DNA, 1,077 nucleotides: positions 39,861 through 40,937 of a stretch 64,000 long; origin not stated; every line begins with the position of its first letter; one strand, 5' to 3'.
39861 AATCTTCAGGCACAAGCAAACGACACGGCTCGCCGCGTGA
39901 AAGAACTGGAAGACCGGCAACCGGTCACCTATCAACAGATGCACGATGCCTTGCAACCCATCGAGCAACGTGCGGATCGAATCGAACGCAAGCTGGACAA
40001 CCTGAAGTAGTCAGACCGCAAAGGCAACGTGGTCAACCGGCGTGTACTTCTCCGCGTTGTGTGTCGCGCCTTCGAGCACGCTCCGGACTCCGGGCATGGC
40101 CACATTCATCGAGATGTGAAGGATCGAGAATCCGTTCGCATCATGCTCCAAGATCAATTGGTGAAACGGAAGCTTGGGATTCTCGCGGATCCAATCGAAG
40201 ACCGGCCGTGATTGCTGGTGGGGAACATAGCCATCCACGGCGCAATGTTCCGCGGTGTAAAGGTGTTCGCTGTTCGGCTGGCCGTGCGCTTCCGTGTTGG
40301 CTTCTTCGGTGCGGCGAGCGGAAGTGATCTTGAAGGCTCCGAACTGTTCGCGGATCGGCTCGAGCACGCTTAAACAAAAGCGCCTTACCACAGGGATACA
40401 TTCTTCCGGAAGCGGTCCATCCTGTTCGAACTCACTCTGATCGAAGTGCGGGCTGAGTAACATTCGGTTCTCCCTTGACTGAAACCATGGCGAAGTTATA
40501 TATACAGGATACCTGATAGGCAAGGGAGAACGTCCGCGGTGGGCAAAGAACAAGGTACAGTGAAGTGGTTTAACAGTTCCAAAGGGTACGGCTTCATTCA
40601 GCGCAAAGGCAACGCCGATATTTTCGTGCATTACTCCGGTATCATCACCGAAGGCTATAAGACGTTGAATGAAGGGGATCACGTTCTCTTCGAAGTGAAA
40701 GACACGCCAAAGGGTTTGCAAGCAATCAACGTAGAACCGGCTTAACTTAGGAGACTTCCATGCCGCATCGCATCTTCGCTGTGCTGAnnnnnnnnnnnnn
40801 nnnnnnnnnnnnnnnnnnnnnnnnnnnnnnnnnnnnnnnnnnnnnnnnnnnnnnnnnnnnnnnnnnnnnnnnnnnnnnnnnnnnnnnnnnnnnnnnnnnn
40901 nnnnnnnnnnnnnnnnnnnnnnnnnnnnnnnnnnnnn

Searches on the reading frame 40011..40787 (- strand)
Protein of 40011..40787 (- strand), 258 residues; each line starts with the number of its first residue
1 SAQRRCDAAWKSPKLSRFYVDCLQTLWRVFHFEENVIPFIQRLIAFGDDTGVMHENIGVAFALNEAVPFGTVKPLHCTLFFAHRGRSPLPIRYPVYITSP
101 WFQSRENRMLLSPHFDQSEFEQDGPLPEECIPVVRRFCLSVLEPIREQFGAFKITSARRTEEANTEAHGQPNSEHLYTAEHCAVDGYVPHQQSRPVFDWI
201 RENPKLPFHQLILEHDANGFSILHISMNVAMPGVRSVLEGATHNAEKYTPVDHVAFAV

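Call 78: search_protein_families(library=phrogs, proteins=[window:40011-40787:-], max_evalue=0.001)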
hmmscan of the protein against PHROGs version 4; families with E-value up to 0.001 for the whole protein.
window:40011-40787:- (258 aa): 2 families
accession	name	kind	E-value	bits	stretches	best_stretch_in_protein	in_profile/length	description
phrog_894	-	lysis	2.9e-15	57.2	1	107-228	42-162/389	endolysin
phrog_28234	-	lysis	1.5e-05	25.2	1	140-203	276-341/372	endolysin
